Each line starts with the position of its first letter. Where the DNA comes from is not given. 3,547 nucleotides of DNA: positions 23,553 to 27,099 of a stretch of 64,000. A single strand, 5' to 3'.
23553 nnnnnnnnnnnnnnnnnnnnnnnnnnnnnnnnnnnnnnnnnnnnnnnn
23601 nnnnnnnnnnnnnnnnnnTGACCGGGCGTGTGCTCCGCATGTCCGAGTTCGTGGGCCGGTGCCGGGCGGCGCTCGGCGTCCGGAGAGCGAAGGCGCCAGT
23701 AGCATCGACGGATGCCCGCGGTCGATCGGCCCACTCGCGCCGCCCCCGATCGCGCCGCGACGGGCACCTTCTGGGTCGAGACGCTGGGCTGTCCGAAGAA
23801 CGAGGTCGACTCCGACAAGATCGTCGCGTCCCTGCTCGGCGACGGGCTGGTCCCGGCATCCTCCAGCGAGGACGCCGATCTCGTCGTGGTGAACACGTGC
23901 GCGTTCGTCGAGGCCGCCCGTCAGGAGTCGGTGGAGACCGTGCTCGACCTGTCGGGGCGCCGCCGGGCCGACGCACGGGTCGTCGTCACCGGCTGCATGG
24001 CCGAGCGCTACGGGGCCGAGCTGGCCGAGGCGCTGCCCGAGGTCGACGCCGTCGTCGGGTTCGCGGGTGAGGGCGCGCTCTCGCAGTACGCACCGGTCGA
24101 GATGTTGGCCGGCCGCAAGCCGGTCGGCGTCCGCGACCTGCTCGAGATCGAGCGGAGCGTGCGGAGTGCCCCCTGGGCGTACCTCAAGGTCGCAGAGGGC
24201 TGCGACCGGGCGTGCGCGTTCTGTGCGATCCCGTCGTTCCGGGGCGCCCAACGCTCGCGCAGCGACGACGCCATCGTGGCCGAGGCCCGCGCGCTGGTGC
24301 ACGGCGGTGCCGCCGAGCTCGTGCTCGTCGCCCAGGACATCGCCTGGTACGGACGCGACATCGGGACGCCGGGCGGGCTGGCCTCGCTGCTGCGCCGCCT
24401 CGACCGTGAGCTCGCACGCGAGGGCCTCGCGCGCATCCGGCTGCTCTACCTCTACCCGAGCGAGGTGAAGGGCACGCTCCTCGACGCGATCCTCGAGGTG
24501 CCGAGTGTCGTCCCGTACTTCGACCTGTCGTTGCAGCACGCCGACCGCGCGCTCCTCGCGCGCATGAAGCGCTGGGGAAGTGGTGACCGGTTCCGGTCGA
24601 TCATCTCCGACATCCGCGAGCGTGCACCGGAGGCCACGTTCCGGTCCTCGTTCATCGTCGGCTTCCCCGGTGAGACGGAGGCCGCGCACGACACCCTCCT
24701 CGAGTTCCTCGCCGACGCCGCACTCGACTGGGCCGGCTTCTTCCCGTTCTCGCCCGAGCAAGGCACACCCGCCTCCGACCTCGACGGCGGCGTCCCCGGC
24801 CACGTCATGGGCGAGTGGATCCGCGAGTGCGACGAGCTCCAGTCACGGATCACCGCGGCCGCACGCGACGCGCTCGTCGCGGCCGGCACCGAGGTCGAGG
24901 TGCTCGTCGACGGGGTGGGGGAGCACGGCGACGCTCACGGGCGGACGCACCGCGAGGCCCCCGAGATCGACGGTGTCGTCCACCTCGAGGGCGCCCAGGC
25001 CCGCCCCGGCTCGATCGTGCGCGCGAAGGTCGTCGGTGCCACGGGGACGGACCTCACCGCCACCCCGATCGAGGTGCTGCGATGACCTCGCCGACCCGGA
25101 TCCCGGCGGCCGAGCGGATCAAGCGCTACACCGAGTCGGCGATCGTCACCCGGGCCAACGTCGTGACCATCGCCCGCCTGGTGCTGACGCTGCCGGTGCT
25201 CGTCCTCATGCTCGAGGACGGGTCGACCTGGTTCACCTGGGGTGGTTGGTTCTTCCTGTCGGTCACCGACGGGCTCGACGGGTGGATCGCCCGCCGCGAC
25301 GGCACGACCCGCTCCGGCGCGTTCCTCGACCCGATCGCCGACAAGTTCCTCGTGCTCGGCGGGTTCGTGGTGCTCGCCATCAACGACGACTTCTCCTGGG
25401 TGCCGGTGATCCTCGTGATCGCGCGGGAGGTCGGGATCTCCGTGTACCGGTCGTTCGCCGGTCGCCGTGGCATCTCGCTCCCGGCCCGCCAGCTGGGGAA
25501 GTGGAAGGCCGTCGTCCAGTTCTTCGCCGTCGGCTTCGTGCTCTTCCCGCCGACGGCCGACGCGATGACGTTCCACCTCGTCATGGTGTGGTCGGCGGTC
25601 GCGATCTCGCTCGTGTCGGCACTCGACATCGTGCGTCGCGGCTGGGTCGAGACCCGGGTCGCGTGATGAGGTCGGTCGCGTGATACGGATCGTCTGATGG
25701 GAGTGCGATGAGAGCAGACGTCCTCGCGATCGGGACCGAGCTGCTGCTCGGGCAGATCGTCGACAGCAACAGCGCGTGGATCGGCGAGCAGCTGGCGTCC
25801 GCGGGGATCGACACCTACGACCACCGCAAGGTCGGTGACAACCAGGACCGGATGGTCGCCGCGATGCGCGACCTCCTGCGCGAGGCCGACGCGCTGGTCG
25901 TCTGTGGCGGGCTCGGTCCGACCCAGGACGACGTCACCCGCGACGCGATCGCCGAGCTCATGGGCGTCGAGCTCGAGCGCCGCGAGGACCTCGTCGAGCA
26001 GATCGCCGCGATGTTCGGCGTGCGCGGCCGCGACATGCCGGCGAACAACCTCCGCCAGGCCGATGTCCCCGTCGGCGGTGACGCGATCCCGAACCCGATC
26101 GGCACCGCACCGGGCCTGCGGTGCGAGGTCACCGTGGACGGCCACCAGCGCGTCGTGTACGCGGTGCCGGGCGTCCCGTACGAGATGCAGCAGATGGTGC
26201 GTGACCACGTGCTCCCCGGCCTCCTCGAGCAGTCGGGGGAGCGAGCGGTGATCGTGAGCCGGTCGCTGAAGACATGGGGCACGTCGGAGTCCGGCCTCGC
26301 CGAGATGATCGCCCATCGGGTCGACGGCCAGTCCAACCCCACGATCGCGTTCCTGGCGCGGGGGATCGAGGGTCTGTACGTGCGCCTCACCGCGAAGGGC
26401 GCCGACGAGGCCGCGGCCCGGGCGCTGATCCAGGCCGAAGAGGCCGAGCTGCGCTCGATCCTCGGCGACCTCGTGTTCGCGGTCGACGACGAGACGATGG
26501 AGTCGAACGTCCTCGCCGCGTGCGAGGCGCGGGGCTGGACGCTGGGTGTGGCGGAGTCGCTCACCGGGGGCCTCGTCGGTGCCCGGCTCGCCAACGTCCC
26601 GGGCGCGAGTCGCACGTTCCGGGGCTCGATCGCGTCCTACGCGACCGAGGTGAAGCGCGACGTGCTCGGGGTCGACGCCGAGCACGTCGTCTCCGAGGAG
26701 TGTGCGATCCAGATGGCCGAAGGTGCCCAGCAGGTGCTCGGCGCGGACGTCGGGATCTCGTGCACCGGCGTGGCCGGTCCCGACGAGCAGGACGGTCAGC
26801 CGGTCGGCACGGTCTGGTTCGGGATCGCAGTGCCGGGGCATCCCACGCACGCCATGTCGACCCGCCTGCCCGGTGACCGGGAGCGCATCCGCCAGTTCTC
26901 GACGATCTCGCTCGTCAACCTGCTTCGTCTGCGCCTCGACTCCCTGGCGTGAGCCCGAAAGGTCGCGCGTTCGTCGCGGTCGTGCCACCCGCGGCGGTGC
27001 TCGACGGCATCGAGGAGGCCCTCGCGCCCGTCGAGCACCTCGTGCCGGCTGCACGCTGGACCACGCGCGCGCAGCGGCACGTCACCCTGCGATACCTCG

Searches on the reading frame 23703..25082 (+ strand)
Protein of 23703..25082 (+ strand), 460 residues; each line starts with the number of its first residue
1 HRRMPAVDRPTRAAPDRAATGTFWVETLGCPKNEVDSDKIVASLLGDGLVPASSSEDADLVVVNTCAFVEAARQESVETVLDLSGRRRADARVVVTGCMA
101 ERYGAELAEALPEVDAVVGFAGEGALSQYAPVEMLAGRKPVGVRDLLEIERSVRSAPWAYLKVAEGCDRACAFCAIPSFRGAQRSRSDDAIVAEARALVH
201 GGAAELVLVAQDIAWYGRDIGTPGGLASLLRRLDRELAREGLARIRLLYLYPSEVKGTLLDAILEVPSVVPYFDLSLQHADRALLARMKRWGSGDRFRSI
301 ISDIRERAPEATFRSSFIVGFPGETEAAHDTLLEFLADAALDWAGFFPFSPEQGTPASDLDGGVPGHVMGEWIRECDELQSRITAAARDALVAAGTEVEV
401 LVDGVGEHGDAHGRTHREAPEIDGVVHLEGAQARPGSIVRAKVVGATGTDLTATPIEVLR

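Call 18: search_protein_families(library=pfam, proteins=[window:23703-25082:+], max_evalue=0.00001)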
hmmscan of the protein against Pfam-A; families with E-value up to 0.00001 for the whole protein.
window:23703-25082:+ (460 aa): 3 families
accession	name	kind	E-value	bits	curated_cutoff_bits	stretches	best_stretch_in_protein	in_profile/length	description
PF00919.26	UPF0004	-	4.9e-26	91.1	27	1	23-119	2-98/98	Uncharacterized protein family UPF0004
PF04055.27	Radical_SAM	-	5.5e-17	62.9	29.5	1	163-336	3-166/166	Radical SAM superfamily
PF18693.7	TRAM_2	-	8.2e-15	55.2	27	1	395-456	2-63/63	TRAM domain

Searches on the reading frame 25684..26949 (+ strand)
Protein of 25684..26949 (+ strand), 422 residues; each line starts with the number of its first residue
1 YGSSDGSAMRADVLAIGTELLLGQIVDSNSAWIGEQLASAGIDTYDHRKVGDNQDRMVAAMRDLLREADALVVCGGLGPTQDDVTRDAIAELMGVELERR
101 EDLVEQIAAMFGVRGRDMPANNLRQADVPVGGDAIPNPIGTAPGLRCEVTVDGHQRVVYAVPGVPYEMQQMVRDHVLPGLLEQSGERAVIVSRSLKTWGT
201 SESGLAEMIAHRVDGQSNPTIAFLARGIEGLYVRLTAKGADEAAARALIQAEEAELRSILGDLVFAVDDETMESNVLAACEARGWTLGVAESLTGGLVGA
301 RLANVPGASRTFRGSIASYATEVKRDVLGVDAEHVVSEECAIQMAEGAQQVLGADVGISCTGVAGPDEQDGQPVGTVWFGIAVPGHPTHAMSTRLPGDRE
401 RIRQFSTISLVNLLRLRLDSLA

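Call 18: search_protein_families(library=pfam, proteins=[window:25684-26949:+], max_evalue=0.00001)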
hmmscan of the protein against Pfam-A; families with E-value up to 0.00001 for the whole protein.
window:25684-26949:+ (422 aa): 3 families
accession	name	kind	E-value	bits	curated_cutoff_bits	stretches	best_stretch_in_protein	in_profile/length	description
PF02464.23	CinA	-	5.3e-45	153.3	23.5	1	270-414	2-151/155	Competence-damaged protein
PF00994.29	MoCF_biosynth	-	2.6e-34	118.4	26.6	1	13-180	2-142/144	Probable molybdopterin binding domain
PF18146.6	CinA_KH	-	1.5e-16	60.7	27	1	192-266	1-73/73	Damage-inducible protein CinA KH domain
